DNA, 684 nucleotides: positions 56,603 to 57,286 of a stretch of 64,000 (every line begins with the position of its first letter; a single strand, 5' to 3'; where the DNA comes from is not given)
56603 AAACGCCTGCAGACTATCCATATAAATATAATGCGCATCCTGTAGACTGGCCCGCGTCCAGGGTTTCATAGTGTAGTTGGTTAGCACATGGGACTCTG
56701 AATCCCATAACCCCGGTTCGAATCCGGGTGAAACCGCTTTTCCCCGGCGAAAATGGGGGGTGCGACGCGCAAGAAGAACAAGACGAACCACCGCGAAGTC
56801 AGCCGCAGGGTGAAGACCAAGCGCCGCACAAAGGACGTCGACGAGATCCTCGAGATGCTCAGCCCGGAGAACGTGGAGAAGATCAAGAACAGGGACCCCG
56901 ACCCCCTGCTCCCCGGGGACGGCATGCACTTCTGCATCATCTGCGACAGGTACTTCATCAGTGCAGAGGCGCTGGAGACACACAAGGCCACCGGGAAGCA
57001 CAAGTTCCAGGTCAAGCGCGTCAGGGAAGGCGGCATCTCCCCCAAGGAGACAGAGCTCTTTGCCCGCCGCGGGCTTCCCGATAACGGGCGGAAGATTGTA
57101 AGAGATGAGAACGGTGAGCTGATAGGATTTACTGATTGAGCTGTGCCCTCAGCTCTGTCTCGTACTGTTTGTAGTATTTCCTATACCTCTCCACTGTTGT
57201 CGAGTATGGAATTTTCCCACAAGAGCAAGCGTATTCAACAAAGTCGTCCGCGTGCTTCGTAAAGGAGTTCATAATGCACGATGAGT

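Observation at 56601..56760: tRNA-Gln(CUG) nested in a 152-bp bidirectional promoter, with its Pol III terminator 12 nt before the downstream ATG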

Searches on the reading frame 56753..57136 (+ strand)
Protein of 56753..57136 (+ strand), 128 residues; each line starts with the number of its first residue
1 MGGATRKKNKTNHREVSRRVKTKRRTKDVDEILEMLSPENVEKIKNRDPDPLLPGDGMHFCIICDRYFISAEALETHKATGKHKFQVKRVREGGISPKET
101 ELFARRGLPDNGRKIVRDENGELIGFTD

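Call 6: list_cluster_members(proteins=[window:56753-57136:+, window:55641-56600:-, window:50520-52001:+, window:53951-55651:+])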
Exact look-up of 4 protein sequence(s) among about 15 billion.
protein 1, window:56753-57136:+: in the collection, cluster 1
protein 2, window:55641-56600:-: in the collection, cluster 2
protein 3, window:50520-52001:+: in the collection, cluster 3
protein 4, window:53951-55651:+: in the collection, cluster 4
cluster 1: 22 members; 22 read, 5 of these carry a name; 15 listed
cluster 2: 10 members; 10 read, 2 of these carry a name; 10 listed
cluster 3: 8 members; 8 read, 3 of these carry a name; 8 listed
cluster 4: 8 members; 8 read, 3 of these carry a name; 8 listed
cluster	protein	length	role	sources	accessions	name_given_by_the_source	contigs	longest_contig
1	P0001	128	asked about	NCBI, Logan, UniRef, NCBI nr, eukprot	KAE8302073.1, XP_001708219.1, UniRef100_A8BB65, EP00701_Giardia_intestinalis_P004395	Zinc finger domain protein [Giardia duodenalis] | Zinc finger domain protein n=1 Tax=Giardia intestinalis (strain ATCC 50803 / WB clone C6) ... | Zinc finger domain [Giardia intestinalis]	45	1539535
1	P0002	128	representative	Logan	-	-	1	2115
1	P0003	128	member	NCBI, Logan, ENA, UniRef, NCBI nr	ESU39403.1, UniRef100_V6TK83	Putative zinc-finger double-stranded RNA-binding protein [Giardia duodenalis] | Putative zinc-finger double-stranded RNA-binding protein n=1 Tax=Giardia intestinalis ... | Putative zinc-finger double-stranded RNA-binding protein [Giardia intestinalis]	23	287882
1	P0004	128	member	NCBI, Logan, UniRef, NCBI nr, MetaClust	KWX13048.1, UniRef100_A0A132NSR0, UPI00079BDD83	Zinc finger domain-containing protein/ double-stranded RNA-bindingprotein [Giardia ... | Zinc finger domain-containing protein/ double-stranded RNA-bindingprotein n=1 Tax=Giardia ... | status=active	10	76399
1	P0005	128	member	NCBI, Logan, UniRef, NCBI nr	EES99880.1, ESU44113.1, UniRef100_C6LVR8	Putative zinc-finger double-stranded RNA-binding protein [Giardia duodenalis] | Zinc finger domain-containing protein n=2 Tax=Giardia intestinalis TaxID=5741 ... | Zinc finger domain-containing protein [Giardia intestinalis ATCC 50581]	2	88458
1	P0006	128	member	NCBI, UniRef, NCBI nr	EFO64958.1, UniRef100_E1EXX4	Zinc finger domain protein [Giardia lamblia P15] | Zinc finger domain protein n=1 Tax=Giardia intestinalis (strain P15) TaxID=658858 ...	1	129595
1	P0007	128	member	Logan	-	-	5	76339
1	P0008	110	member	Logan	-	-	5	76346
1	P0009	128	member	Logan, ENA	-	-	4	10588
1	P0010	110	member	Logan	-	-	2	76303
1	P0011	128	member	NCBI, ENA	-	-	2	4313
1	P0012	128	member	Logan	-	-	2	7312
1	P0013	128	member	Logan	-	-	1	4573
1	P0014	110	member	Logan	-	-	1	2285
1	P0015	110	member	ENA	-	-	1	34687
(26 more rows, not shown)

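Call 7: search_protein_families(library=pfam, proteins=[window:56753-57136:+])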
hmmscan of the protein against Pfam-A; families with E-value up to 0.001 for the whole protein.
window:56753-57136:+ (128 aa): 1 family
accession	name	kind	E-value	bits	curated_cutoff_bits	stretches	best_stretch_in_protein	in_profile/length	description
PF12171.14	zf-C2H2_jaz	-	4.5e-09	36.7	22.6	1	59-84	2-27/27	Zinc-finger double-stranded RNA-binding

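Call 9: find_encoding_contigs(protein=P0005, flank=3000, max_places=3)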
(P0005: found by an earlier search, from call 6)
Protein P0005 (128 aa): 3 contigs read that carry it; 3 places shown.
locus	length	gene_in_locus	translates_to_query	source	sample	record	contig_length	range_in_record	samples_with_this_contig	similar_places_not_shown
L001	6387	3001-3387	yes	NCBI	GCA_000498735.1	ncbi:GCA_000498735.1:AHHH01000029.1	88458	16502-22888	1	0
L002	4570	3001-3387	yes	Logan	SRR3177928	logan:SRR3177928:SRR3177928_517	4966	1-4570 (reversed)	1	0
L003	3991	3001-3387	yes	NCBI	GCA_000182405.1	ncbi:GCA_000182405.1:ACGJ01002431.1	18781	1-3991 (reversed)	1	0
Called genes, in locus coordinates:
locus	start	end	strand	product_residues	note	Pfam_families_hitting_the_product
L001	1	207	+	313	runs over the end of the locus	-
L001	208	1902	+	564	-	PF12796:Ank_2, PF13606:Ank_3 (faint), PF13857:Ank_5 (faint), PF12796:Ank_2, PF13637:Ank_4 (weak), PF12796:Ank_2, PF00023:Ank (weak), PF12796:Ank_2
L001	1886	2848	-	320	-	PF02811:PHP (weak)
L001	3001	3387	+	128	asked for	PF12171:zf-C2H2_jaz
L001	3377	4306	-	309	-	-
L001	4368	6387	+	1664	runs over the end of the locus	PF01369:Sec7 (weak)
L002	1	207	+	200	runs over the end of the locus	?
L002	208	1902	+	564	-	PF12796:Ank_2, PF13606:Ank_3 (faint), PF13857:Ank_5 (faint), PF12796:Ank_2, PF13637:Ank_4 (weak), PF12796:Ank_2, PF00023:Ank (weak), PF12796:Ank_2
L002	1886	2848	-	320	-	PF02811:PHP (weak)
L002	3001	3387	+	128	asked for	PF12171:zf-C2H2_jaz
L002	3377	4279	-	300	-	-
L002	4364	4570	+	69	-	?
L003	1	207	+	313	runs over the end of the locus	-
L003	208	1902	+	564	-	PF12796:Ank_2, PF13606:Ank_3 (faint), PF13857:Ank_5 (faint), PF12796:Ank_2, PF13637:Ank_4 (weak), PF12796:Ank_2, PF00023:Ank (weak), PF12796:Ank_2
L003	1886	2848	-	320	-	PF02811:PHP (weak)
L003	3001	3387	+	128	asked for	PF12171:zf-C2H2_jaz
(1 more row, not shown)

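Call 10: find_encoding_contigs(protein=P0006, flank=3000, max_places=3)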
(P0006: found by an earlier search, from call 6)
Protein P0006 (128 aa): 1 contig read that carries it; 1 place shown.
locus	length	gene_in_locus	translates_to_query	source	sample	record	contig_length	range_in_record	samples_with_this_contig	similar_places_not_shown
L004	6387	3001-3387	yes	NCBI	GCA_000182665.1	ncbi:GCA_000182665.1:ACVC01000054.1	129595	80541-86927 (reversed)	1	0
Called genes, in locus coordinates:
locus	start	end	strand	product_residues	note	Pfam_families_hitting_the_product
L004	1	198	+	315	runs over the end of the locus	-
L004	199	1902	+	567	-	PF12796:Ank_2, PF12796:Ank_2, PF13637:Ank_4 (weak), PF00023:Ank (weak), PF12796:Ank_2, PF13637:Ank_4 (weak), PF00023:Ank (weak), PF12796:Ank_2, +2 more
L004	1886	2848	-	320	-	PF02811:PHP (weak)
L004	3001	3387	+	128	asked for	PF12171:zf-C2H2_jaz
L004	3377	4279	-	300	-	-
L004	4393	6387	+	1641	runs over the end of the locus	PF01369:Sec7 (faint)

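Call 13: find_homologous_proteins(query=window:56753-57136:+)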
Query window:56753-57136:+ (128 aa): 3 proteins with E <= 0.001 among 17 candidates.
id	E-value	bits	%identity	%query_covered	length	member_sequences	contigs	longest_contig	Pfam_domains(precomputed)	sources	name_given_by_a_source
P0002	1.6e-76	272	93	100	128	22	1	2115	PF12171.15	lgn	-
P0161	7.9e-71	254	86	100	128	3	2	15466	PF12171.15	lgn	-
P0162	2.5e-58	214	77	98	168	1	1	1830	PF12171.15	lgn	-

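Call 16: find_encoding_contigs(protein=P0162, flank=2500, max_places=2)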
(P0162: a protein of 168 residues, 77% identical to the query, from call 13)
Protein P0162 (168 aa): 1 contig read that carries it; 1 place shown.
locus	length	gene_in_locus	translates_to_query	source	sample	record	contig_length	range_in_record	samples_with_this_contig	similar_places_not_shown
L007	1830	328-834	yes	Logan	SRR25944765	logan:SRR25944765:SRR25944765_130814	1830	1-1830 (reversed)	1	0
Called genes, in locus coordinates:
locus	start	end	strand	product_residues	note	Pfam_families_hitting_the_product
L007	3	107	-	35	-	?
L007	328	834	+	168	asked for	PF12171:zf-C2H2_jaz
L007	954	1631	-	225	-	-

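Call 17: find_encoding_contigs(protein=P0161, flank=2500, max_places=2)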
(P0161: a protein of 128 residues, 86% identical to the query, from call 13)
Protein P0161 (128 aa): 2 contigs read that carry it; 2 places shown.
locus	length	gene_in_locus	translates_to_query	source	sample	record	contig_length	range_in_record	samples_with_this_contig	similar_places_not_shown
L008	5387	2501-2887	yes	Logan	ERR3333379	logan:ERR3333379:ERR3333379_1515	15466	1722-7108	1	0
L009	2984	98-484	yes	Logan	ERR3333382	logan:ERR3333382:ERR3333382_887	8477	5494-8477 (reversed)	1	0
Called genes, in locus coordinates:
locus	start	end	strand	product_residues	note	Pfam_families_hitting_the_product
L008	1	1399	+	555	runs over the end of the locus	PF12796:Ank_2, PF00023:Ank (faint), PF13606:Ank_3 (faint), PF13857:Ank_5 (faint), PF12796:Ank_2, PF13637:Ank_4 (weak), PF12796:Ank_2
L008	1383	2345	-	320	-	PF02811:PHP (weak)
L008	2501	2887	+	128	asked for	PF12171:zf-C2H2_jaz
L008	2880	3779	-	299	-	-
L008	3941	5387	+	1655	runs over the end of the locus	PF01369:Sec7 (weak)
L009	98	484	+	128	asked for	PF12171:zf-C2H2_jaz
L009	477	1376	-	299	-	-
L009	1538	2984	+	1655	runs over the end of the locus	PF01369:Sec7 (weak)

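Call 39: search_solved_structures(query=window:56753-57136:+, max_evalue=0.01, show_alignments=2)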
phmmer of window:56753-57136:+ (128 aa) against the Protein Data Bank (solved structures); distinct sequences matched with E-value up to 0.01: 6.
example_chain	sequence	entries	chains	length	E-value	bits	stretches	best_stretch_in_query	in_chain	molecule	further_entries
6lss_9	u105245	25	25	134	2e-14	57.1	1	6-107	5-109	Zinc finger protein 593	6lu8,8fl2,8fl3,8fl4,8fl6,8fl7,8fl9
7uqz_I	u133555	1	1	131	6.4e-14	55.5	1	18-92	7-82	Bud site selection protein 20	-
7ug6_I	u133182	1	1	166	1.1e-13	54.7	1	18-92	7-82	Bud site selection protein 20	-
3jct_I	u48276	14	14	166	1.2e-13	54.6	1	18-92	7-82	Bud site selection protein 20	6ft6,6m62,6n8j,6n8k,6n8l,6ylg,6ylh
1zr9_A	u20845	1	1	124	1.5e-12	51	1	18-107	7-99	Zinc finger protein 593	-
8pv1_Cb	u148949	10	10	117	4e-12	49.7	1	20-117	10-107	Zinc finger domain-containing protein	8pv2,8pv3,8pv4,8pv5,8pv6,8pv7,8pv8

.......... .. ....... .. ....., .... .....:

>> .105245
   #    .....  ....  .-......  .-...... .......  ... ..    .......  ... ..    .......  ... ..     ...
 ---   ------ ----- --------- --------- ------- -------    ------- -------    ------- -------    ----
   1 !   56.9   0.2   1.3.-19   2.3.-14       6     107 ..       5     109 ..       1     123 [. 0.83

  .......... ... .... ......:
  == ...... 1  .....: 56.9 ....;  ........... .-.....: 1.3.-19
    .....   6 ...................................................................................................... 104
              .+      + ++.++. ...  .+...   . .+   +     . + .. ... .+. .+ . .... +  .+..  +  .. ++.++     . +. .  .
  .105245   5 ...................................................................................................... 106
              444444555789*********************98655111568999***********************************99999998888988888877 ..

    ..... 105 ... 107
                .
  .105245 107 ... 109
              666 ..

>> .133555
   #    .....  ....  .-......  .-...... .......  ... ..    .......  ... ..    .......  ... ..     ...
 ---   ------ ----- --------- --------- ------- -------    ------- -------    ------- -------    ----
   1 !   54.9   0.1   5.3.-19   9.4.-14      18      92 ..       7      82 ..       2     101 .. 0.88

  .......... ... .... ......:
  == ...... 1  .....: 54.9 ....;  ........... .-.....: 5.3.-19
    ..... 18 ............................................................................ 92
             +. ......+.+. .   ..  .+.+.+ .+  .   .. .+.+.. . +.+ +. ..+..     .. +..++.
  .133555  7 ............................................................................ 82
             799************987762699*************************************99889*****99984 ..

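Call 46: search_protein_representatives(protein=window:56753-57136:+)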
Query: 128 residues. Proteins with E-value up to 0.001 (for the whole library): 481; up to 1e-10: 71; up to 1e-30: 1. The best 150 are listed.
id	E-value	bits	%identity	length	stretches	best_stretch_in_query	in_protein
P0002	5.2e-77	272.3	93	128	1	1-128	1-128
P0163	3.5e-22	95.2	49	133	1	6-114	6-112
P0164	5.3e-20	88.1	40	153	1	2-124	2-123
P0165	8.0e-19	84.3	41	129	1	1-114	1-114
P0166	1.9e-18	83.1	47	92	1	28-115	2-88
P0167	3.5e-17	79.0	43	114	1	12-104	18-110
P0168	4.6e-17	78.6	42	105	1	1-103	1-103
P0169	8.4e-17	77.7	41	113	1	5-100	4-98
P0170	1.7e-15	73.6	38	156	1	4-107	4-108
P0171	2.0e-15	73.3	40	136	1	5-107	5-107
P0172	4.8e-15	72.1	40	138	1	10-113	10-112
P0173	8.2e-15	71.3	41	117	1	6-114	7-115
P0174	1.6e-14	70.4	40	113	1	5-110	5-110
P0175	1.6e-14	70.4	36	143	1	16-114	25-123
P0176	1.8e-14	70.2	40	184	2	14-106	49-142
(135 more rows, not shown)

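Call 47: list_cluster_members(proteins=[P0163, P0164, P0165, P0166, P0167, P0168, P0169, P0170])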
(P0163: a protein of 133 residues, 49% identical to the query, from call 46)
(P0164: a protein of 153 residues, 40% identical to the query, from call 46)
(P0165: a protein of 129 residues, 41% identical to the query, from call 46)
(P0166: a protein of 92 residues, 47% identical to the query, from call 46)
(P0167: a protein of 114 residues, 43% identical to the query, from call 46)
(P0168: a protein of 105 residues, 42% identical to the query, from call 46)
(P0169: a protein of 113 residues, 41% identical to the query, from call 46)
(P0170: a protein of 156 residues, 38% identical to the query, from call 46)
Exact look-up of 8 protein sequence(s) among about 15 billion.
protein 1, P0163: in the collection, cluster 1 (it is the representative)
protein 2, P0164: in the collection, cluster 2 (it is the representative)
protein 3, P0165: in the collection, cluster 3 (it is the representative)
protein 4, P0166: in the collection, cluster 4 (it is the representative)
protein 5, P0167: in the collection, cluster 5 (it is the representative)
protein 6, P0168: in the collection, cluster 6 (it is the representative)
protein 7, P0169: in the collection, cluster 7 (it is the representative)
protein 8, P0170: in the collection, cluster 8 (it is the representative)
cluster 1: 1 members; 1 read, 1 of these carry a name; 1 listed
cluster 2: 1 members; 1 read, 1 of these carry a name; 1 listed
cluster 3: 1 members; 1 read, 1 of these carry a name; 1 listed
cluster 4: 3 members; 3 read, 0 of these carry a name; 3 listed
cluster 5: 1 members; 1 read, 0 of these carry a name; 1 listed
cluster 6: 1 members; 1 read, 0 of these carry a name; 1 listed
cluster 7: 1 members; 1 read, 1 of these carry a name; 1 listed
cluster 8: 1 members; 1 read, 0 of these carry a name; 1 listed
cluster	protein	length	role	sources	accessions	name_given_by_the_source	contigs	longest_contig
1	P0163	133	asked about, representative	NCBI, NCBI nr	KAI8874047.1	hypothetical protein GQ42DRAFT_87653 [Ramicandelaber brevisporus]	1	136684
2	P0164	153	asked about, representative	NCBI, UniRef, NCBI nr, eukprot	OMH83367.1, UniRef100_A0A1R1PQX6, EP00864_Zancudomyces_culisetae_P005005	Zinc finger protein [Zancudomyces culisetae] | Zinc finger protein n=1 Tax=Zancudomyces culisetae TaxID=1213189 RepID=A0A1R1PQX6_ZANCU | OMH83367.1 Zinc finger protein [Zancudomyces culisetae]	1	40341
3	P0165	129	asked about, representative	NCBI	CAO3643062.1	unnamed protein product [Cunninghamella blakesleeana]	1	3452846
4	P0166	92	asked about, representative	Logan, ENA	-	-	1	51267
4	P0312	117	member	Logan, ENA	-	-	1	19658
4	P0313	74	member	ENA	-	-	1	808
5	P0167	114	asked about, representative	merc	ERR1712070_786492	-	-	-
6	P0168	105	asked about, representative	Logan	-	-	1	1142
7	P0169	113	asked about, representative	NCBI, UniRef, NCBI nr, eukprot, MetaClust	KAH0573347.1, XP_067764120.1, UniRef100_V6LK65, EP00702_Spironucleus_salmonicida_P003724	Zinc finger domain-containing protein [Spironucleus salmonicida] | Zinc finger domain-containing protein n=1 Tax=Spironucleus salmonicida TaxID=348837 ... | EST45015.1 Zinc finger domain-containing protein [Spironucleus salmonicida]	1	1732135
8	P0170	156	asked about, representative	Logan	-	-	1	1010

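Call 48: find_encoding_contigs(protein=P0169, flank=3000, max_places=2)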
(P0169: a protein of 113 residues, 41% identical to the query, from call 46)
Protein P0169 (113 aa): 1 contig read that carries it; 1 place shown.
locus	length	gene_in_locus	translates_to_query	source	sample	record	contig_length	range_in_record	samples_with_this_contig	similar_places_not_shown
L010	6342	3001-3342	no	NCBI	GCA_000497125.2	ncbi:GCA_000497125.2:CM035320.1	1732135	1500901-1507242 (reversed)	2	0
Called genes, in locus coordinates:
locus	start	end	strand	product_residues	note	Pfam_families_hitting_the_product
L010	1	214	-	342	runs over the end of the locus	-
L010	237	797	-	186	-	-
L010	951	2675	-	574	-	-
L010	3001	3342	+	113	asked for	PF12171:zf-C2H2_jaz (weak)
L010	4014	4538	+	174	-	-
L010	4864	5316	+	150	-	PF01652:IF4E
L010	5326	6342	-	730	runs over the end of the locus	PF06733:DEAD_2, PF13307:Helicase_C_2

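Call 49: find_encoding_contigs(protein=P0166, flank=3000, max_places=2)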
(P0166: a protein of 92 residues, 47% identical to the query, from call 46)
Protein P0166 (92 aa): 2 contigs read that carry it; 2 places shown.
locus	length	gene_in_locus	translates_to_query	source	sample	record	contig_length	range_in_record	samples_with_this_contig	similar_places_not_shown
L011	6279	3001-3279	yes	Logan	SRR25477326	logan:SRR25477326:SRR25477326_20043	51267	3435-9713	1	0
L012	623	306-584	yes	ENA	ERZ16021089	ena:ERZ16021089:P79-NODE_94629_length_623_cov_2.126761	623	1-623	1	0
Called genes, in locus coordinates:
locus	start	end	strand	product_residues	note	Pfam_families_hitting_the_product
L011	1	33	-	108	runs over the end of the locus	-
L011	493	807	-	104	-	-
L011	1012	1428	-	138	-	-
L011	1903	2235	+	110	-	-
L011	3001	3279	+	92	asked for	PF12171:zf-C2H2_jaz, PF25095:C2H2-zf_KIN17 (weak), PF12874:zf-met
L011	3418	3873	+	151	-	-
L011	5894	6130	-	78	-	-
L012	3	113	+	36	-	?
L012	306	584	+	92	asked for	PF12171:zf-C2H2_jaz, PF25095:C2H2-zf_KIN17 (weak), PF12874:zf-met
